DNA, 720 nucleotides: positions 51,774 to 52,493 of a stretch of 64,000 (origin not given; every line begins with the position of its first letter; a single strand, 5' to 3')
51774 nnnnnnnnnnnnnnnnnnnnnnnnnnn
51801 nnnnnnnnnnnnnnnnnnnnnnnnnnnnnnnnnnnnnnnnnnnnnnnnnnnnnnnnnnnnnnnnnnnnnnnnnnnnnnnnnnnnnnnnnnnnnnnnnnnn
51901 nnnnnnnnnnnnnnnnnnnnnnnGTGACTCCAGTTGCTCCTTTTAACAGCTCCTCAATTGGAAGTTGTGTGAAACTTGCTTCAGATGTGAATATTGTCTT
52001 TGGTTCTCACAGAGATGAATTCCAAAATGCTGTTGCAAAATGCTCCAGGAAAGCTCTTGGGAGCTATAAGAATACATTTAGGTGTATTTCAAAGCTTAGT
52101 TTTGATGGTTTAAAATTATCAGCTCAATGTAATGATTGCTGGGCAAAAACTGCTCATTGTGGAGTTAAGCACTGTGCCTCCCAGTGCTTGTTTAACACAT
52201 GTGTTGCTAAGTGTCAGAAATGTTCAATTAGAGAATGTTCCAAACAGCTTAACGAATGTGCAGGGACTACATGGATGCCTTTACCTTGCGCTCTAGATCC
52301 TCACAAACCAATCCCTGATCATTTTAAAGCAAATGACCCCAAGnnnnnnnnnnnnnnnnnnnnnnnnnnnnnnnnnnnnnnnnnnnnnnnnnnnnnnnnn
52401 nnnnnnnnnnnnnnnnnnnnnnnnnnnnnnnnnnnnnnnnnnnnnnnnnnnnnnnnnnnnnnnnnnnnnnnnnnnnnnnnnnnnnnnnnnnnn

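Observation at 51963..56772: Novel 10-Cys C-terminal domain shared by a small secreted protein and the adjacent multi-Kazal protein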

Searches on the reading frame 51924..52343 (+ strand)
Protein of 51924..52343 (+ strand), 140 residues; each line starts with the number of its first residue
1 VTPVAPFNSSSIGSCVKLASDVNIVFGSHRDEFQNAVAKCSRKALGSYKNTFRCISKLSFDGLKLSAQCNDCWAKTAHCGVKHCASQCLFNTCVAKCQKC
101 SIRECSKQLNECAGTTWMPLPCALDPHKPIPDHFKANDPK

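Call 5: find_homologous_proteins(query=window:51924-52343:+, max_evalue=0.001)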
Query window:51924-52343:+ (140 aa): 10 proteins with E <= 0.001 among 13 candidates.
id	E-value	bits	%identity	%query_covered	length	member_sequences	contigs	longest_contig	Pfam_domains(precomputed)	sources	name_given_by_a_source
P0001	1.9e-90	318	98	100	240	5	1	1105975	-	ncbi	ncbi:hypothetical protein CHM_4g3540 [Cryptosporidium hominis]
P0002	6.6e-86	304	95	99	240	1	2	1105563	-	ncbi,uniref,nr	ncbi:hypothetical protein CmeUKMEL1_08040 [Cryptosporidium meleagridis]|uniref:Integral membrane pro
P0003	9.1e-80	284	88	99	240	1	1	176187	-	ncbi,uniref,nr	ncbi:secreted with signal peptide and 12 KAZAL repeats and a mucin-like stretch of threonines [Crypt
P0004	1.7e-73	263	82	99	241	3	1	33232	-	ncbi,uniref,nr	ncbi:hypothetical protein OJ252_120 [Cryptosporidium canis]|uniref:TNFR-Cys domain-containing protei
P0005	4.4e-73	262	80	98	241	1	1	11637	-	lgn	-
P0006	1.2e-71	257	79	99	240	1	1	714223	-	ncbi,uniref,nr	ncbi:uncharacterized protein cubi_01515 [Cryptosporidium ubiquitum]|uniref:Uncharacterized protein n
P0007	2.0e-69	250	76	99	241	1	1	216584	-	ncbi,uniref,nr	ncbi:hypothetical protein FG386_003293 [Cryptosporidium ryanae]|uniref:uncharacterized protein n=1 T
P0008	1.4e-67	244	74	99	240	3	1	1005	-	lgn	-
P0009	5.6e-66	239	73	99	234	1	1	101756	-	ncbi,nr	ncbi:secreted protein [Cryptosporidium felis]|nr:secreted protein [Cryptosporidium felis]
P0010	8.4e-66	238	71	99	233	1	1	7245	-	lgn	-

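Call 13: search_solved_structures(query=A1, max_evalue=10, show_alignments=3)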
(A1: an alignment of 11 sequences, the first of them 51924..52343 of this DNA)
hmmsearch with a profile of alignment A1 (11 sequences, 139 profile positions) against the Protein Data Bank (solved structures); distinct sequences matched with E-value up to 10: 0.

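Call 23: predict_structure(alignment_id=A1)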
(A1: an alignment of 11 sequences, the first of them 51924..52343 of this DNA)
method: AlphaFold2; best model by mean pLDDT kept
length: 140 residues; sequences in the alignment: 11
mean_pLDDT: 55.9   pTM: 0.52
mean pLDDT of the five models: 55.9, 53.1, 52.7, 49.8, 45.2
residues with pLDDT >= 90: 7; 70-90: 49; 50-70: 8; < 50: 76
segments of 3 or more residues with pLDDT < 50: 1-13, 78-140
pLDDT, mean of each block of 10 residues (from residue 1): 36 60 76 78 75 89 86 64 33 34 35 34 42 41
secondary structure, 60 per line:
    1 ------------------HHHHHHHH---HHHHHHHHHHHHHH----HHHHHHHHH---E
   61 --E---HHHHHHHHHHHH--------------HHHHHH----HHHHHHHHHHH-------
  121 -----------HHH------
elements in order: H19-26 H30-43 H48-56 H67-78 H93-98 H103-113

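Call 28: search_protein_representatives(alignment_id=A1)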
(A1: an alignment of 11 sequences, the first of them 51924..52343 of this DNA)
Query: 11 sequences, 139 profile positions. Proteins with E-value up to 0.001 (for the whole library): 412; up to 1e-10: 45; up to 1e-30: 4. The best 150 are listed.
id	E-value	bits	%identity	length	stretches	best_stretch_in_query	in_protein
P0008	9.2e-75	265.2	-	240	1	1-139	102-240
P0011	5.9e-51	188.1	-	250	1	2-138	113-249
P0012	6.4e-47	175.0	-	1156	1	1-139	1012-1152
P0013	4.1e-44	165.9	-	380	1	1-139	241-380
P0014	4.0e-27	110.9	-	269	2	25-122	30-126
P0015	1.0e-25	106.3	-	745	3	11-115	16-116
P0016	3.1e-21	91.8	-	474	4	25-121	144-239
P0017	2.2e-20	89.0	-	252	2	11-114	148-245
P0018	6.6e-18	81.0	-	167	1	11-122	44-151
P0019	4.2e-16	75.2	-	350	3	25-120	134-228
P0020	1.1e-15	73.8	-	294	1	29-122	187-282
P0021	1.6e-15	73.3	-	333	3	9-114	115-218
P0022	2.4e-15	72.7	-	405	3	9-119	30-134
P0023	3.3e-15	72.3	-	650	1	29-122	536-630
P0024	4.6e-15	71.8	-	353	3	29-115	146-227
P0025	1.1e-14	70.6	-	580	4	34-131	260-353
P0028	1.5e-14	70.2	-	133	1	19-121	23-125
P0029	7.8e-14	67.8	-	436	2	38-126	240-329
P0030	9.7e-14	67.5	-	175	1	30-122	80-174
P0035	2.8e-12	62.8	-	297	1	4-121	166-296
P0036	3.1e-12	62.7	-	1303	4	51-113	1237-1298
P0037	3.3e-12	62.6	-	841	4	52-117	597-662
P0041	5.4e-12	61.9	-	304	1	31-127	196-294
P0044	1.3e-11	60.6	-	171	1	28-122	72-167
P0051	8.2e-11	58.1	-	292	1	29-121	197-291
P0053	9.8e-11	57.8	-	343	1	29-121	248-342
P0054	1.0e-10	57.8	-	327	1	29-121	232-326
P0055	1.3e-10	57.4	-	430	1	32-121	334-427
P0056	2.4e-10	56.5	-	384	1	29-122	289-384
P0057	3.1e-10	56.2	-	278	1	25-122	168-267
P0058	3.6e-10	56.0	-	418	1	29-121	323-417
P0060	4.3e-10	55.7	-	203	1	29-125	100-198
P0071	3.4e-09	52.8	-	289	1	26-122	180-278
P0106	1.6e-07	47.4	-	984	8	19-114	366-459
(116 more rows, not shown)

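Call 30: search_protein_families(library=pfam, proteins=[P0013, P0014, P0015, P0016, P0017, P0018, P0019, P0021, P0022, P0028], max_evalue=1)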
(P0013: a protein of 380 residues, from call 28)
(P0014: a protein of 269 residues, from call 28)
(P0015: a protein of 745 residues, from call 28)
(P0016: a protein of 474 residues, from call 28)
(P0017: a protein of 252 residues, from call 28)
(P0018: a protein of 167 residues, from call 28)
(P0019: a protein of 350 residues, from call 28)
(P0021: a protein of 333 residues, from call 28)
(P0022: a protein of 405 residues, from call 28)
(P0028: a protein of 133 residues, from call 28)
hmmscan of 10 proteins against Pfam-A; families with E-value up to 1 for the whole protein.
P0013 (380 aa): 0 families

P0014 (269 aa): 0 families

P0015 (745 aa): 1 family
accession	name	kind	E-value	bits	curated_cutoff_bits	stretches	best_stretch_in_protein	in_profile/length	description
PF13670.12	PepSY_2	-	0.98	9.9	24.3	0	4-29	4-30/83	Peptidase propeptide and YPEB domain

P0016 (474 aa): 2 families
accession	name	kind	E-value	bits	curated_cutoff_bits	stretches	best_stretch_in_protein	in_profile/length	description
PF23615.1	Chromo_MIT1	-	0.0048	17.8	27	0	378-394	65-81/82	MIT1 Chromo domain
PF08066.17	PMC2NT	-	0.3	12.1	23.3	0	21-44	13-36/91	PMC2NT (NUC016) domain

P0017 (252 aa): 1 family
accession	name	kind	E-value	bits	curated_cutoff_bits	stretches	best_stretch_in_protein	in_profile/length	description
PF08066.17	PMC2NT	-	0.08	14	23.3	0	154-196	12-54/91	PMC2NT (NUC016) domain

P0018 (167 aa): 0 families

P0019 (350 aa): 4 families
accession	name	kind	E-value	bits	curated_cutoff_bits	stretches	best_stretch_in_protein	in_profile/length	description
PF18245.6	XRN1_DBM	-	0.0006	20.1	27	0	141-155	4-18/26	5-3 exonuclease XRN1 DCP1-binding motif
PF18082.7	NAT_N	-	0.055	14.8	27.8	0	48-63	104-119/129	N-acyltransferase N-terminal domain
PF17381.7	Svs_4_5_6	-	0.097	14.1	25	0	103-141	43-81/91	Seminal vesicle secretory proteins 4/5/6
PF09244.16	Suc_Porlyase_C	-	0.2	12.6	23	0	172-203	22-53/67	Sucrose phosphorylase, C-terminal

P0021 (333 aa): 3 families
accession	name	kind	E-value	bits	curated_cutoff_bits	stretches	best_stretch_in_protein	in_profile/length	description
PF01619.24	Pro_dh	-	0.032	14.2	27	0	239-266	165-192/278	Proline dehydrogenase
PF14677.12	FANCI_S3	-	0.66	10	25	0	238-289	54-104/216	FANCI solenoid 3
PF16584.11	LolA_2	-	0.78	10.1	26.8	0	6-48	2-44/152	Outer membrane lipoprotein carrier protein LolA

P0022 (405 aa): 2 families
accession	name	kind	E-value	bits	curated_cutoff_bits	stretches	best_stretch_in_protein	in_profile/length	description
PF02060.20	ISK_Channel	-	0.28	11.4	22.1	0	160-182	85-107/126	Slow voltage-gated potassium channel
PF02709.20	Glyco_transf_7C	-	0.78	9.9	23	0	71-98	4-31/78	N-terminal domain of galactosyltransferase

P0028 (133 aa): 0 families

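Call 31: list_cluster_members(proteins=[P0011, P0012, P0013, P0014, P0015, P0016, P0017, P0018, P0019, P0020])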
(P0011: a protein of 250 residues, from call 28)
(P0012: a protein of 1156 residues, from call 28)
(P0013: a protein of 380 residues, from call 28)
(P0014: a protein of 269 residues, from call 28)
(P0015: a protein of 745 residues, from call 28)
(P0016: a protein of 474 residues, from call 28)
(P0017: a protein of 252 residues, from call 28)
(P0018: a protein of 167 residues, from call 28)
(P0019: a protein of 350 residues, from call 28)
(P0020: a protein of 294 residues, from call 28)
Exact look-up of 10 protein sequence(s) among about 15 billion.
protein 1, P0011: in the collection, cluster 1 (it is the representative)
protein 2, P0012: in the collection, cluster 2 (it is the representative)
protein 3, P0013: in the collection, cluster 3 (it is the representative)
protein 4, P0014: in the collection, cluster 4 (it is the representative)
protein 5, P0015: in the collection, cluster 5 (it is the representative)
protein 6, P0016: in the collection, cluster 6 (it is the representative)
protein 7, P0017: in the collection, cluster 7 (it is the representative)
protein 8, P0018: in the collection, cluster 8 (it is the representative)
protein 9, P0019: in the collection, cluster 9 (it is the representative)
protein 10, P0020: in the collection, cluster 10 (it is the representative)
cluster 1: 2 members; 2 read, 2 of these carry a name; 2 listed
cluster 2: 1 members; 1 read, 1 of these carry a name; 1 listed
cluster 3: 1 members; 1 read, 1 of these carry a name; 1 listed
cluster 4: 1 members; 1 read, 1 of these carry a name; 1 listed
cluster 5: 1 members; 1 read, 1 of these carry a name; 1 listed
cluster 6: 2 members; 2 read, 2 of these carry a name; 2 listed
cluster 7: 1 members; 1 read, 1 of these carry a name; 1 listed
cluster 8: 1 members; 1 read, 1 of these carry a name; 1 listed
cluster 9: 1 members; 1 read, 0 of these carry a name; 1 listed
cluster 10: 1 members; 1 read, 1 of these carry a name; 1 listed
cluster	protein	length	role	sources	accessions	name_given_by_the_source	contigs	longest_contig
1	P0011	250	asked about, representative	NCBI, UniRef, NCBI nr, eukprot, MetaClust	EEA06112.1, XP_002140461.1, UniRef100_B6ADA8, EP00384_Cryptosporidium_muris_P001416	uncharacterized protein CMU_018690 [Cryptosporidium muris RN66] | Uncharacterized protein n=1 Tax=Cryptosporidium muris (strain RN66) TaxID=441375 ... | XP_002140461.1 hypothetical protein [Cryptosporidium muris RN66]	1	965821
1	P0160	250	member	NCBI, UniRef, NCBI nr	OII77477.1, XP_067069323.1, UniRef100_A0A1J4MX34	hypothetical protein cand_016370 [Cryptosporidium andersoni] | Uncharacterized protein n=1 Tax=Cryptosporidium andersoni TaxID=117008 ...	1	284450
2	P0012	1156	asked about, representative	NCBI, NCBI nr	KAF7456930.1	Secreted Kazal domain-containing protein [Cryptosporidium felis]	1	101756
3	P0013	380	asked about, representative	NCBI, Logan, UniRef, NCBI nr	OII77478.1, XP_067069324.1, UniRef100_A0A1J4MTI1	hypothetical protein cand_016380 [Cryptosporidium andersoni] | Uncharacterized protein n=1 Tax=Cryptosporidium andersoni TaxID=117008 ...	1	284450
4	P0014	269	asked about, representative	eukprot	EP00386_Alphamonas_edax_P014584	GDKI01044750.1.p1 GENE.GDKI01044750.1~~GDKI01044750.1.p1 ORF type:complete len:270 ...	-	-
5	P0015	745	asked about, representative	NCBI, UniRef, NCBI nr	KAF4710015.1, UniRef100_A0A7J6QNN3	hypothetical protein FOZ62_030560 [Perkinsus olseni] | Immunoglobulin super DCC subclass member n=2 Tax=Perkinsus olseni TaxID=32597 ...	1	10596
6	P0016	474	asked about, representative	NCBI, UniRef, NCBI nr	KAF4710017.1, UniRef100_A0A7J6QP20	hypothetical protein FOZ62_030562 [Perkinsus olseni] | Immunoglobulin super DCC subclass member n=1 Tax=Perkinsus olseni TaxID=32597 ...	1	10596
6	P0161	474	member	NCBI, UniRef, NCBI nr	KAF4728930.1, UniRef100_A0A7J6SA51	hypothetical protein FOZ63_013748 [Perkinsus olseni] | Immunoglobulin super DCC subclass member n=1 Tax=Perkinsus olseni TaxID=32597 ...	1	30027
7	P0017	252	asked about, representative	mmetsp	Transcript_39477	Transcript_39477/g.77656 ORF Transcript_39477/g.77656 Transcript_39477/m.77656 ...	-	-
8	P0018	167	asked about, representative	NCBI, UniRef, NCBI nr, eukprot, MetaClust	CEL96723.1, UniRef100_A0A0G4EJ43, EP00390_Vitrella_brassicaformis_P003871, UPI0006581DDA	unnamed protein product [Vitrella brassicaformis CCMP3155] | TNFR-Cys domain-containing protein n=2 Tax=Vitrella brassicaformis TaxID=1169539 ... | CEL96723.1 unnamed protein product [Vitrella brassicaformis CCMP3155]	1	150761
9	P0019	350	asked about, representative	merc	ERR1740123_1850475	-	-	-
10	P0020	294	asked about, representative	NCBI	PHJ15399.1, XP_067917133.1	transmembrane, partial [Cystoisospora suis]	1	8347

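Call 32: list_cluster_members(proteins=[P0023, P0025, P0029, P0035, P0036, P0037, P0041, P0053, P0056, P0106])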
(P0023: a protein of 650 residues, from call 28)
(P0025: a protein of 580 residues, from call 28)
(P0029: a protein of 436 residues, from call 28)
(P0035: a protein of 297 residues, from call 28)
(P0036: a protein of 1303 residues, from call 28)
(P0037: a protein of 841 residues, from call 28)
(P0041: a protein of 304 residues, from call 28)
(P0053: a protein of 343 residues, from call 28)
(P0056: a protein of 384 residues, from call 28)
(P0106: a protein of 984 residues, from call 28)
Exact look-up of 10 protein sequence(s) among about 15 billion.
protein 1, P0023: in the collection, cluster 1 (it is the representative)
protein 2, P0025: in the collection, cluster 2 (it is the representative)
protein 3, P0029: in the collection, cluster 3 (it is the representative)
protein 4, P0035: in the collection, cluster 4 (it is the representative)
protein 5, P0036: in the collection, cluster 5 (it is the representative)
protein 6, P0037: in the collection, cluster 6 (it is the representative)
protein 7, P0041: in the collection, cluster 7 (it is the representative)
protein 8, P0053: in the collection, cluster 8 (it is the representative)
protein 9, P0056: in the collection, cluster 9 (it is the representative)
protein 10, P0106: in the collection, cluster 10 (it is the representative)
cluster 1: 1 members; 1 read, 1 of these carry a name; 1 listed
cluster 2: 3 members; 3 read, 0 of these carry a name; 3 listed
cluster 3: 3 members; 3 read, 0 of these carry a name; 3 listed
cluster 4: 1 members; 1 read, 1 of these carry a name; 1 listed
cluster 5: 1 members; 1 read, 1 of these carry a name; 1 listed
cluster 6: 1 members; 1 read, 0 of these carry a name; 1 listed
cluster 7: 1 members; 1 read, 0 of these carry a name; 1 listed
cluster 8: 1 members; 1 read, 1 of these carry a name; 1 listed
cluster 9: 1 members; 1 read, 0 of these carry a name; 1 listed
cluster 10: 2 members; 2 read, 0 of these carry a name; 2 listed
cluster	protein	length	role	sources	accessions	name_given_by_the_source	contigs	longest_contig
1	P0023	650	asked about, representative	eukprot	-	GHVT01078510.1.p1 GENE.GHVT01078510.1~~GHVT01078510.1.p1 ORF type:complete len:651 ...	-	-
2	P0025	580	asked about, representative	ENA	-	-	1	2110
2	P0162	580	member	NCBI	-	-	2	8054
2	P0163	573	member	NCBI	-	-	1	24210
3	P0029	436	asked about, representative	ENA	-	-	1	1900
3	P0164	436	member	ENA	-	-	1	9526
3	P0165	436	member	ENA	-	-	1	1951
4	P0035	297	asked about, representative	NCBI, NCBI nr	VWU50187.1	conserved protein, unknown function [Hepatocystis sp. ex Piliocolobus tephrosceles]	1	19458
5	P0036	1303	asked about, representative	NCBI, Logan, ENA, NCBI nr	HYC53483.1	MAG TPA: hypothetical protein VEL28_00890 [Candidatus Binatia bacterium] | hypothetical protein [Candidatus Binatia bacterium]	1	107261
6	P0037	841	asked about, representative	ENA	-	-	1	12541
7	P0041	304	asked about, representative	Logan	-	-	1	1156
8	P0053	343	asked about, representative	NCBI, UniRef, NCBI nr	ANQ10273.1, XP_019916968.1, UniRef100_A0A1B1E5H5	Uncharacterized protein PCOAH_00043670 [Plasmodium coatneyi] | Uncharacterized protein n=1 Tax=Plasmodium coatneyi TaxID=208452 RepID=A0A1B1E5H5_9APIC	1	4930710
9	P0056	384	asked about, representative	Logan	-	-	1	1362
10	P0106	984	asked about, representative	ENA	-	-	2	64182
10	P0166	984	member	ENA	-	-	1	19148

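Call 34: list_cluster_members(proteins=[P0054, P0051, P0058, P0055, P0057, P0071, P0030, P0044, P0060, P0024])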
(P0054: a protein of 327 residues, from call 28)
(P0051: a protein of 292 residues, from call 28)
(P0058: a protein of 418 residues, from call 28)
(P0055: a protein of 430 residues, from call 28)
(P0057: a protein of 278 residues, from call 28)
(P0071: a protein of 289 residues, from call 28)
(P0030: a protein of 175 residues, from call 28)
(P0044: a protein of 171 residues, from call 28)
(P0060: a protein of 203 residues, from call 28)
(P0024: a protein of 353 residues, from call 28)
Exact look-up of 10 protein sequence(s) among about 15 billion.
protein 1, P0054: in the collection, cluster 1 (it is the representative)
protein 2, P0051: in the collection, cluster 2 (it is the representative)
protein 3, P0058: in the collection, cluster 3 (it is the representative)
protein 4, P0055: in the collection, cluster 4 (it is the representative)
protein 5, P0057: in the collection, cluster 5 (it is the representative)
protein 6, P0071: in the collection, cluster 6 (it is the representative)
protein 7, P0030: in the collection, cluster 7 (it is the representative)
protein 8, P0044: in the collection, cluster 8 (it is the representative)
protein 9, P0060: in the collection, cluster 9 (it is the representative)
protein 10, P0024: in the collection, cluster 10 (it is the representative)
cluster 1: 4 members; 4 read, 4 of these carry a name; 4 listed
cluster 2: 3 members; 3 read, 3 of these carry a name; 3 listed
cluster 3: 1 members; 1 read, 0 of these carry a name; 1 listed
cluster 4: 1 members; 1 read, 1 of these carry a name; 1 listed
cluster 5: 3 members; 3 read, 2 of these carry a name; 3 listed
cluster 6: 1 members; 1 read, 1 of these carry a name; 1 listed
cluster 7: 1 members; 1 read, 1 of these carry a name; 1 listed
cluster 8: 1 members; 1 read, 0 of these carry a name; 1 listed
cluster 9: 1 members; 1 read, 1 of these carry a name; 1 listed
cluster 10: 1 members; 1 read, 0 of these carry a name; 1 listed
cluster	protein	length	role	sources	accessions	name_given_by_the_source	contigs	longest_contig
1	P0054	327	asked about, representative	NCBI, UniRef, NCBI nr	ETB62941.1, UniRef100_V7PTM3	hypothetical protein YYC_00563 [Plasmodium yoelii 17X] | Uncharacterized protein n=1 Tax=Plasmodium yoelii 17X TaxID=1323249 RepID=V7PTM3_PLAYE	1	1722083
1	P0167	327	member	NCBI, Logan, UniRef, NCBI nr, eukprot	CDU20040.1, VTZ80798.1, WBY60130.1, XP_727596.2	conserved protein, unknown function [Plasmodium yoelii] | Uncharacterized protein n=3 Tax=Plasmodium yoelii TaxID=5861 RepID=A0AAE9WUA4_PLAYO | XP_727596.2 conserved protein, unknown function [Plasmodium yoelii]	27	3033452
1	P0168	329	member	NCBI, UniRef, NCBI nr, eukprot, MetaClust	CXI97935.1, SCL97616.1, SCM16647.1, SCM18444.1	conserved Plasmodium protein, unknown function [Plasmodium berghei] | Uncharacterized protein n=2 Tax=Plasmodium berghei TaxID=5821 RepID=A0A509AQ95_PLABA | conserved protein, unknown function [Plasmodium berghei ANKA]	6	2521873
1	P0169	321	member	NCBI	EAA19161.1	hypothetical protein, partial [Plasmodium yoelii yoelii]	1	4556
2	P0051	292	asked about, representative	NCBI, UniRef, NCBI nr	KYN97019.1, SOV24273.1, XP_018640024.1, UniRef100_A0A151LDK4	hypothetical protein PGSY75_1321900 [Plasmodium gaboni] | Uncharacterized protein n=1 Tax=Plasmodium gaboni TaxID=647221 RepID=A0A151LDK4_9APIC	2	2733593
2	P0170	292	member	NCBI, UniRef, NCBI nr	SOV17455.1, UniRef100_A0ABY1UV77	conserved Plasmodium protein, unknown function [Plasmodium gaboni] | Uncharacterized protein n=1 Tax=Plasmodium gaboni TaxID=647221 RepID=A0ABY1UV77_9APIC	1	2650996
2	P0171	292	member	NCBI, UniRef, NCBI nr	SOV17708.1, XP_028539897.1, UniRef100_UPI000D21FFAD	conserved Plasmodium protein, unknown function [Plasmodium sp. gorilla clade G2] | conserved Plasmodium protein, unknown function n=1 Tax=Plasmodium sp. gorilla clade G2 ...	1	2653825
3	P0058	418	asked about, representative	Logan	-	-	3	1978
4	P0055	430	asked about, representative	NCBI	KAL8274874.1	hypothetical protein Esti_001226 [Eimeria stiedai]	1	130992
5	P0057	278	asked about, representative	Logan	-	-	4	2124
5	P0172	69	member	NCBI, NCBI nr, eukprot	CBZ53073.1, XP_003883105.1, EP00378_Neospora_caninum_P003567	conserved hypothetical protein [Neospora caninum Liverpool] | XP_003883105.1 conserved hypothetical protein [Neospora caninum Liverpool]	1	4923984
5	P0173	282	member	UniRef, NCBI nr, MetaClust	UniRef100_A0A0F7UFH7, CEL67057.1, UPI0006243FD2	Transmembrane protein n=2 Tax=Neospora caninum (strain Liverpool) TaxID=572307 ... | TPA: hypothetical protein BN1204_028620 [Neospora caninum Liverpool] | status=active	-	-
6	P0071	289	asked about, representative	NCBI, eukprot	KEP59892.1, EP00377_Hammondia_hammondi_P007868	UNVERIFIED_CONTAM: hypothetical protein HHA_255330 [Hammondia hammondi] | XP_008889485.1 hypothetical protein HHA_255330 [Hammondia hammondi]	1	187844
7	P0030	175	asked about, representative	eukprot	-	GHVS01056403.1.p1 GENE.GHVS01056403.1~~GHVS01056403.1.p1 ORF type:complete len:176 ...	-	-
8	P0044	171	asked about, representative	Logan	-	-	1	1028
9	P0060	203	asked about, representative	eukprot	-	GHVS01049244.1.p1 GENE.GHVS01049244.1~~GHVS01049244.1.p1 ORF type:complete len:204 ...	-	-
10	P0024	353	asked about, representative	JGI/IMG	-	-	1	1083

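Call 35: search_protein_families(library=pfam, proteins=[P0053, P0054, P0058, P0036, P0023, P0020, P0055], max_evalue=0.1)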
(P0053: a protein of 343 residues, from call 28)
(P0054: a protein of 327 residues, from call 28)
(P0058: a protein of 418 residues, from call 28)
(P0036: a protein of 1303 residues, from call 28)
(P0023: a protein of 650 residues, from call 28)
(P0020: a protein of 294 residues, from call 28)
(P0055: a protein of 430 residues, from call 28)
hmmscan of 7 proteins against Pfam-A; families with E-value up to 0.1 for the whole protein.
P0053 (343 aa): 0 families

P0054 (327 aa): 0 families

P0058 (418 aa): 0 families

P0036 (1303 aa): 1 family
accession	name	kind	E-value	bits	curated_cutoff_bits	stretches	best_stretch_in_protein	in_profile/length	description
PF13948.11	DUF4215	-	9.2e-06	26.3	27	1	945-971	21-46/47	Domain of unknown function (DUF4215)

P0023 (650 aa): 0 families

P0020 (294 aa): 0 families

P0055 (430 aa): 1 family
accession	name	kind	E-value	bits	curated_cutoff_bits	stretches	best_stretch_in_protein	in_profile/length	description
PF11498.13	Activator_LAG-3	-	0.0063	16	23.3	1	131-203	290-362/476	Transcriptional activator LAG-3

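Call 46: search_solved_structures(query=A2, max_evalue=10, show_alignments=2)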
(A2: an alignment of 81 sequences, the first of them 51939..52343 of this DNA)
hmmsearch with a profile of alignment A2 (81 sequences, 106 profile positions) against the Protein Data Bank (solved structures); distinct sequences matched with E-value up to 10: 0.
